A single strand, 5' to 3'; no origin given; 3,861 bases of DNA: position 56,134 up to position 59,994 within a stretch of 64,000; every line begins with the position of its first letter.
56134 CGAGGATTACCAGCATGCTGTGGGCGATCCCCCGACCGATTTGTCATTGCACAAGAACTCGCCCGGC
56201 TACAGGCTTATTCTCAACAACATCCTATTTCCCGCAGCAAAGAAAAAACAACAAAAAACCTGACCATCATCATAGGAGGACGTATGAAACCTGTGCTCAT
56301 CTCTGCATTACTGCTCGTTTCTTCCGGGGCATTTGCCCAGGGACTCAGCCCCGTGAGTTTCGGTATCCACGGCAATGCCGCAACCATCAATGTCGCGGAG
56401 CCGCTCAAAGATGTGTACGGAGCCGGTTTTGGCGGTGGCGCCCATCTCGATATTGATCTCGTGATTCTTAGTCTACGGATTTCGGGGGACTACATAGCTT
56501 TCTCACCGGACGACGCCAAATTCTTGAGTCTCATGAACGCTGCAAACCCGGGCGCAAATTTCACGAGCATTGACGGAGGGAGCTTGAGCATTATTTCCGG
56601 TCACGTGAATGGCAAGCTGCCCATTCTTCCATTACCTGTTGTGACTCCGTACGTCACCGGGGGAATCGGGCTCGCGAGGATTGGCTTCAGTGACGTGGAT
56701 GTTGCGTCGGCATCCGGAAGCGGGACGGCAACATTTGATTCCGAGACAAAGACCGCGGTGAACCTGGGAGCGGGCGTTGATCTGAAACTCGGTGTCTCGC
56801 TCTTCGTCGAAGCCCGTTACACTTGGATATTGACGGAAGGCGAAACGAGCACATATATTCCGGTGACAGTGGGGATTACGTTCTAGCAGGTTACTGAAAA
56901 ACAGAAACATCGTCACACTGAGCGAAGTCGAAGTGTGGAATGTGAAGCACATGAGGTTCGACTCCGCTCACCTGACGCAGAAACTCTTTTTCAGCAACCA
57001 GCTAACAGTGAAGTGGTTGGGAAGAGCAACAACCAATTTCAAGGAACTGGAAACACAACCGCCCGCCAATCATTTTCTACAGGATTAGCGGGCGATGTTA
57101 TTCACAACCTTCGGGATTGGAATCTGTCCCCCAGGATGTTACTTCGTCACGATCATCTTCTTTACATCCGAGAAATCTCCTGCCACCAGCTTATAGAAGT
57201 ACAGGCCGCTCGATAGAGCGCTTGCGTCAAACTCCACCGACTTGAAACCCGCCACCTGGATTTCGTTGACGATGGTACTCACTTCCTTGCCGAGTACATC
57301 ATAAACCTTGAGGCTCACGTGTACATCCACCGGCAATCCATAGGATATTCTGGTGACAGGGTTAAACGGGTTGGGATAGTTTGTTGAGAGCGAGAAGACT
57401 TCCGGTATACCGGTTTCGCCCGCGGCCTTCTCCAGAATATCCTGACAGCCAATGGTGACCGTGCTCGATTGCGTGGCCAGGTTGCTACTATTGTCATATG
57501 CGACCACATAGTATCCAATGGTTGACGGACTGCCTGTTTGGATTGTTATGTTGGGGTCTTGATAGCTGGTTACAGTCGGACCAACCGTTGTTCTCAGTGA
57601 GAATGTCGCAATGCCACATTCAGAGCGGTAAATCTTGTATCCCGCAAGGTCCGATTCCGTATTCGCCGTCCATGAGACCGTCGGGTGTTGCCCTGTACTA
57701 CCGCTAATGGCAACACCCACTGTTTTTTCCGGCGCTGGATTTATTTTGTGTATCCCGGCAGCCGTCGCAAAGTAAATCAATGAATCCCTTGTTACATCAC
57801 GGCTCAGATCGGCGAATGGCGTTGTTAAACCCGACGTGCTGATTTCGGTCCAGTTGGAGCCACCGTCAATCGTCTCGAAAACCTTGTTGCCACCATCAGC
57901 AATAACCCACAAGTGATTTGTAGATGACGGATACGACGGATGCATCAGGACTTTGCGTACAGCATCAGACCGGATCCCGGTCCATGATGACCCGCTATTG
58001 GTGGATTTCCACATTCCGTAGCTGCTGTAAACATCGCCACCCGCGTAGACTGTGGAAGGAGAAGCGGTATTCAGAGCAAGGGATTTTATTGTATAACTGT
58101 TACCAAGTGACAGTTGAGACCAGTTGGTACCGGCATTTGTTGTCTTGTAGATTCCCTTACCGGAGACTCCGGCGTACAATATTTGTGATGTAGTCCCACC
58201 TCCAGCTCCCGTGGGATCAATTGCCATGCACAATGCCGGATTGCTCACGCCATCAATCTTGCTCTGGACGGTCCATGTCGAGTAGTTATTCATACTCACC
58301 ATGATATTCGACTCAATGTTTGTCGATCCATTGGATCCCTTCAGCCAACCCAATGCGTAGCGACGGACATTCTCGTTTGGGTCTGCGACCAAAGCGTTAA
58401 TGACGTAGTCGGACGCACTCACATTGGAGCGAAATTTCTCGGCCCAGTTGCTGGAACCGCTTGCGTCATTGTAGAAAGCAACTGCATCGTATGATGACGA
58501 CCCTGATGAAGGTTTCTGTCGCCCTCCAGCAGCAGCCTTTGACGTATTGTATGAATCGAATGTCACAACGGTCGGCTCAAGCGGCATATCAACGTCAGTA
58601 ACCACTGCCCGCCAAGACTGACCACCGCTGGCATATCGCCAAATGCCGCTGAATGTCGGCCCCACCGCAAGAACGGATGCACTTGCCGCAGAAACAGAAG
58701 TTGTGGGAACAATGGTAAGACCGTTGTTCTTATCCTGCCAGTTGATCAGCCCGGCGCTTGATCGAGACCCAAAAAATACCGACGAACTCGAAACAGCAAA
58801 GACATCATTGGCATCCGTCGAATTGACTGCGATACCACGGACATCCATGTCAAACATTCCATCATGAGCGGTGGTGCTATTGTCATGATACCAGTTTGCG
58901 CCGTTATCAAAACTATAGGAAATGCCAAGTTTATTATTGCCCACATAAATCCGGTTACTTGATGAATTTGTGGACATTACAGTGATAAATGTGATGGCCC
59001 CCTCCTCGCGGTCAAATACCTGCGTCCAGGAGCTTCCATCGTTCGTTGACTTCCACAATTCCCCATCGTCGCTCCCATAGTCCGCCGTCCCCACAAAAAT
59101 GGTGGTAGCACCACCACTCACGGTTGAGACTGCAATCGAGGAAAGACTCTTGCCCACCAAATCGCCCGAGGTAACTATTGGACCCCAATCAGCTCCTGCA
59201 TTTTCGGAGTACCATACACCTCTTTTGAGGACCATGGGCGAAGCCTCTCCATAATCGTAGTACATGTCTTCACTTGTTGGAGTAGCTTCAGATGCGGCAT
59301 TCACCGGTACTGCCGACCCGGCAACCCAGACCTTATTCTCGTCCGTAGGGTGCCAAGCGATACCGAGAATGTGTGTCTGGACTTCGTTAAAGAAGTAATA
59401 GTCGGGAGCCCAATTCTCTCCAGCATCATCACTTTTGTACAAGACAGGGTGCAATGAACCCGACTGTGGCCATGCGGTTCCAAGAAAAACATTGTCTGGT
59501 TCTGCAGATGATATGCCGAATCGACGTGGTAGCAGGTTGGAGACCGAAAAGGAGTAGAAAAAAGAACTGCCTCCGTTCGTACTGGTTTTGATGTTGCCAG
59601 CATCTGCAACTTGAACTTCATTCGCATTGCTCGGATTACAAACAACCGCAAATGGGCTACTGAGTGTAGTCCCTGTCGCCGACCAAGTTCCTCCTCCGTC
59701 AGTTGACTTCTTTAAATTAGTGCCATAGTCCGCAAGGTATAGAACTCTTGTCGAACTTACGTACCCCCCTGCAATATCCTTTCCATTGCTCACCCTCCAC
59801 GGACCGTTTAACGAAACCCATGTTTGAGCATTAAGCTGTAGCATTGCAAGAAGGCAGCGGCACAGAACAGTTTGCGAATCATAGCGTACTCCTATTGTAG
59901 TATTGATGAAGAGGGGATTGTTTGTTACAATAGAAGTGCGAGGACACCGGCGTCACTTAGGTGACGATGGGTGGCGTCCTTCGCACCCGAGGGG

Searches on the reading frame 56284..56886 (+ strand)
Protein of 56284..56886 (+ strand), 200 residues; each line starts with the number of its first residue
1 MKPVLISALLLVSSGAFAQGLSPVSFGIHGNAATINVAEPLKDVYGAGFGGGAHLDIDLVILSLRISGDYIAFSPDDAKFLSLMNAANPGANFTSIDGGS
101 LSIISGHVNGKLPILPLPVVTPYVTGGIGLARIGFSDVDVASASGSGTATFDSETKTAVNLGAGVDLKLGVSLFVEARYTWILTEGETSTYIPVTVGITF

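Call 54: search_protein_families(library=pfam, proteins=[window:56284-56886:+], max_evalue=0.0001)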
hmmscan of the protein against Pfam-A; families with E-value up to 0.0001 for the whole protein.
window:56284-56886:+ (200 aa): 1 family
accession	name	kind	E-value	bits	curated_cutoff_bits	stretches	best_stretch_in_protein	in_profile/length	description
PF13505.12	OMP_b-brl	-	1.5e-10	42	28.7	1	6-184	3-155/175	Outer membrane protein beta-barrel domain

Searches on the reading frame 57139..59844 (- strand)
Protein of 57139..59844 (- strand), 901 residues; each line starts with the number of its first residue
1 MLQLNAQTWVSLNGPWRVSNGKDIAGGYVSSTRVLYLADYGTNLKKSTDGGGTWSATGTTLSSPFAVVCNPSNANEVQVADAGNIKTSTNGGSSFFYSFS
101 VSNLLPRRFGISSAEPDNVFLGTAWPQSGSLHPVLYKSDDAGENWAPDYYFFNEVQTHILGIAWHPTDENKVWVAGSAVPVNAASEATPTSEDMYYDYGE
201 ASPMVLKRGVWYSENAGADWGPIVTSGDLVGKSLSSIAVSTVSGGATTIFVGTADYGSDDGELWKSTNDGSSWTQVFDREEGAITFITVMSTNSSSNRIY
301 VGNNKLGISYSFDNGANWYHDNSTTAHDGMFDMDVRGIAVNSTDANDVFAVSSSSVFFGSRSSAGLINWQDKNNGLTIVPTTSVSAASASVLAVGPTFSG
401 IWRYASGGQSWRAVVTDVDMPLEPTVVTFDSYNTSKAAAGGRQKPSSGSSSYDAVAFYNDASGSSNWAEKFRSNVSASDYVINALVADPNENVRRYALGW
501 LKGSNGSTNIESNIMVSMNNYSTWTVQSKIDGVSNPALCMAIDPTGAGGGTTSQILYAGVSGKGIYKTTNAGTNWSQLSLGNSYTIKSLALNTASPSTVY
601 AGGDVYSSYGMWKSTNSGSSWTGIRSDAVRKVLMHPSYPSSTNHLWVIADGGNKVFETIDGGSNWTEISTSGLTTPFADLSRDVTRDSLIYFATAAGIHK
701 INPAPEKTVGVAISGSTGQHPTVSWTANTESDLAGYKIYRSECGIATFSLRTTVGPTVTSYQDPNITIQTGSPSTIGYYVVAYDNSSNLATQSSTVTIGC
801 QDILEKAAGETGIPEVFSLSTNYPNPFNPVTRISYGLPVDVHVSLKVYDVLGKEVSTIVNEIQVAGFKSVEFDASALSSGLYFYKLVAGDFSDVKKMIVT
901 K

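Call 6: search_protein_families(library=pfam, proteins=[window:57139-59844:-], max_evalue=0.01)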
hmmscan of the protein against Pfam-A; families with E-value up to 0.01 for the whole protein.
window:57139-59844:- (901 aa): 2 families
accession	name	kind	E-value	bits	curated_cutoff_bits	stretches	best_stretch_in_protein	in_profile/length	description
PF15902.12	Sortilin-Vps10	-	2.3e-14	53.5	33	2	565-692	3-134/446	Sortilin, neurotensin receptor 3,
PF18962.6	Por_Secre_tail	-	6.3e-10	39.6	27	1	823-899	2-75/75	Secretion system C-terminal sorting domain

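Call 42: list_cluster_members(proteins=[window:57142-59844:-, window:62794-63147:-, window:62794-63216:-])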
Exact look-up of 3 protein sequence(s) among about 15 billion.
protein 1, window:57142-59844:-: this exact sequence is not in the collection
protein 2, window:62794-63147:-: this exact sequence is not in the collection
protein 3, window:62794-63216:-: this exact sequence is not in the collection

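Call 44: find_homologous_proteins(query=window:57142-59844:-, max_evalue=1e-30)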
Query window:57142-59844:- (901 aa): 17 proteins with E <= 1e-30 among 8000 candidates.
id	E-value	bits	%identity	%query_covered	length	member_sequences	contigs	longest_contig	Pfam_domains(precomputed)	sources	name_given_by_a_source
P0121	0.0e+0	1706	100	85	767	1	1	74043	PF18962.8,PF15902.13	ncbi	ncbi:MAG: T9SS type A sorting domain-containing protein [Bacteroidota bacterium]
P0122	1.5e-192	660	43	99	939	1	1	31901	PF18962.8,PF14870.13,PF15902.13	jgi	jgi:photosystem II stability/assembly factor-like uncharacterized protein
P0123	6.4e-149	516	36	99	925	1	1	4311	PF18962.8,PF15902.13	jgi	jgi:hypothetical protein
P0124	3.4e-66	242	29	78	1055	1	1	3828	PF18962.8,PF25852.1,PF15902.13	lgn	-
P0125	7.6e-59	218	29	100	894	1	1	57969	PF18962.8,PF14870.13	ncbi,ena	-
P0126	4.4e-50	189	25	77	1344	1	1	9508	PF13229.13,PF18962.8,PF14870.13,PF15902.13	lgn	-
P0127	2.1e-48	183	35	17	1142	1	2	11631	PF18962.8,PF15902.13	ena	-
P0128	2.0e-37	147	37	19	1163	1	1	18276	PF18962.8,PF25788.3,PF14870.13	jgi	-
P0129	1.9e-35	140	27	37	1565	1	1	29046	PF13715.13,PF22902.3,PF25778.2,PF14870.13,PF13620.13,PF06739.18,PF22904.4,PF17210.10,PF15902.13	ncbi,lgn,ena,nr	ncbi:MAG TPA: SBBP repeat-containing protein [Pyrinomonadaceae bacterium]|nr:SBBP repeat-containing 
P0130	7.1e-35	138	22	74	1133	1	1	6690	PF07679.23,PF03935.23,PF13927.13,PF14870.13,PF00722.29,PF02012.27,PF15902.13,PF26113.1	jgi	jgi:beta-glucanase (GH16 family)/photosystem II stability/assembly factor-like uncharacterized prote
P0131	1.1e-34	138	52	9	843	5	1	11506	PF18962.8,PF14870.13,PF15902.13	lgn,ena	-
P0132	4.7e-34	136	24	77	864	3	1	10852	PF18962.8,PF13860.13,PF15902.13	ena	-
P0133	1.4e-33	134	26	75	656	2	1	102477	PF07494.18,PF18962.8,PF15902.13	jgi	-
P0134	4.2e-33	132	27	37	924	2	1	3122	PF18962.8,PF15902.13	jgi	jgi:photosystem II stability/assembly factor-like uncharacterized protein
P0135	5.9e-33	132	56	10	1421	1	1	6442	PF22073.3,PF15780.12,PF07610.18,PF18962.8,PF22067.3,PF24507.2,PF12371.15,PF22544.3,PF15902.13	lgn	-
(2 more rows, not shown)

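Call 62: find_encoding_contigs(protein=P0122, flank=8000, max_places=3)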
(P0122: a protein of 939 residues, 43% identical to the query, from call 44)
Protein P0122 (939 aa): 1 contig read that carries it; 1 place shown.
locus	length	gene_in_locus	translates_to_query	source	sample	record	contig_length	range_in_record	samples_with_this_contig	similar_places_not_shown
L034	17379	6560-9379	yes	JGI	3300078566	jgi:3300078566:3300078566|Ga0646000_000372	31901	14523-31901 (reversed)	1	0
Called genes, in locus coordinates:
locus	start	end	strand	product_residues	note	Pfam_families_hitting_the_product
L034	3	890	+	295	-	?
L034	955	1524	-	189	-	PF00117:GATase, PF07722:Peptidase_C26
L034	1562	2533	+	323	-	PF00425:Chorismate_bind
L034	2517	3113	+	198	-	PF01063:Aminotran_4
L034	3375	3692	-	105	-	-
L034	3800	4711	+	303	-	PF13088:BNR_2, PF18962:Por_Secre_tail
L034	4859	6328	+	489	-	PF13088:BNR_2 (faint)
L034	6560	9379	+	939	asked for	PF14870:PSII_BNR (faint), PF15902:Sortilin-Vps10 (weak), PF18962:Por_Secre_tail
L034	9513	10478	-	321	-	PF14378:PAP2_3, PF01569:PAP2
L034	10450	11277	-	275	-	PF00398:RrnaAD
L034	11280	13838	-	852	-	PF05170:AsmA, PF05359:DUF748, PF05170:AsmA, PF13116:YhdP (weak)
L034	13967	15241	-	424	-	PF04041:Glyco_hydro_130 (faint), PF22847:Glyco_hydro_43_rel (faint), PF18962:Por_Secre_tail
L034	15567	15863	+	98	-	PF00936:BMC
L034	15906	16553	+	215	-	PF00936:BMC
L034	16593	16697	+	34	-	-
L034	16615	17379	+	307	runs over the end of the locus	-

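Call 63: find_encoding_contigs(protein=P0125, flank=8000, max_places=3)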
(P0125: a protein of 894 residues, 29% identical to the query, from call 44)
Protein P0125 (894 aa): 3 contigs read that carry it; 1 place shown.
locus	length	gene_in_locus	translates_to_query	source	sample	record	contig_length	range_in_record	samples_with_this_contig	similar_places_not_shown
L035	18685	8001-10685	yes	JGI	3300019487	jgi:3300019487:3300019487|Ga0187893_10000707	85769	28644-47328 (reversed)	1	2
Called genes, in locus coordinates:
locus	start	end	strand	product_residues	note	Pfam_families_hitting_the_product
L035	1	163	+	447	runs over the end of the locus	PF14870:PSII_BNR (faint), PF25852:DUF6242_C (faint), PF15902:Sortilin-Vps10 (faint), PF18962:Por_Secre_tail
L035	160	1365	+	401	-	PF18962:Por_Secre_tail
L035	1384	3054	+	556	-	PF08309:LVIVD (weak), PF18962:Por_Secre_tail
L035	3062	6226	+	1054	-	PF18962:Por_Secre_tail (weak)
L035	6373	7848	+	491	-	PF18962:Por_Secre_tail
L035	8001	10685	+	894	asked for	PF14870:PSII_BNR (faint), PF18962:Por_Secre_tail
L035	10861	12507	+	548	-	PF18962:Por_Secre_tail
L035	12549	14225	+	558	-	PF08309:LVIVD, PF18962:Por_Secre_tail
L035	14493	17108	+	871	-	PF18962:Por_Secre_tail (weak), PF13860:FlgD_ig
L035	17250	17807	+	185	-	-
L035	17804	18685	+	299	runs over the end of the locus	PF00892:EamA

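Call 64: find_encoding_contigs(protein=P0123, flank=8000, max_places=3)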
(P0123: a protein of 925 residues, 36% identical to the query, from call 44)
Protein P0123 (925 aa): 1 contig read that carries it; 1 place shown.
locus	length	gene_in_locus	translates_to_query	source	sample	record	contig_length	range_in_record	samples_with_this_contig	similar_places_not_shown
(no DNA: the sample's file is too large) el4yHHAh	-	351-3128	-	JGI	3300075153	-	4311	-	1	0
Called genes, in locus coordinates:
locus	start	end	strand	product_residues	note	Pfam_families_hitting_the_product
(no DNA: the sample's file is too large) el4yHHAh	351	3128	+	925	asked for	PF15902:Sortilin-Vps10 (faint), PF18962:Por_Secre_tail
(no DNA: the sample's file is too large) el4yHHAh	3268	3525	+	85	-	-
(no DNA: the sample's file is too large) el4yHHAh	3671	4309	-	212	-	?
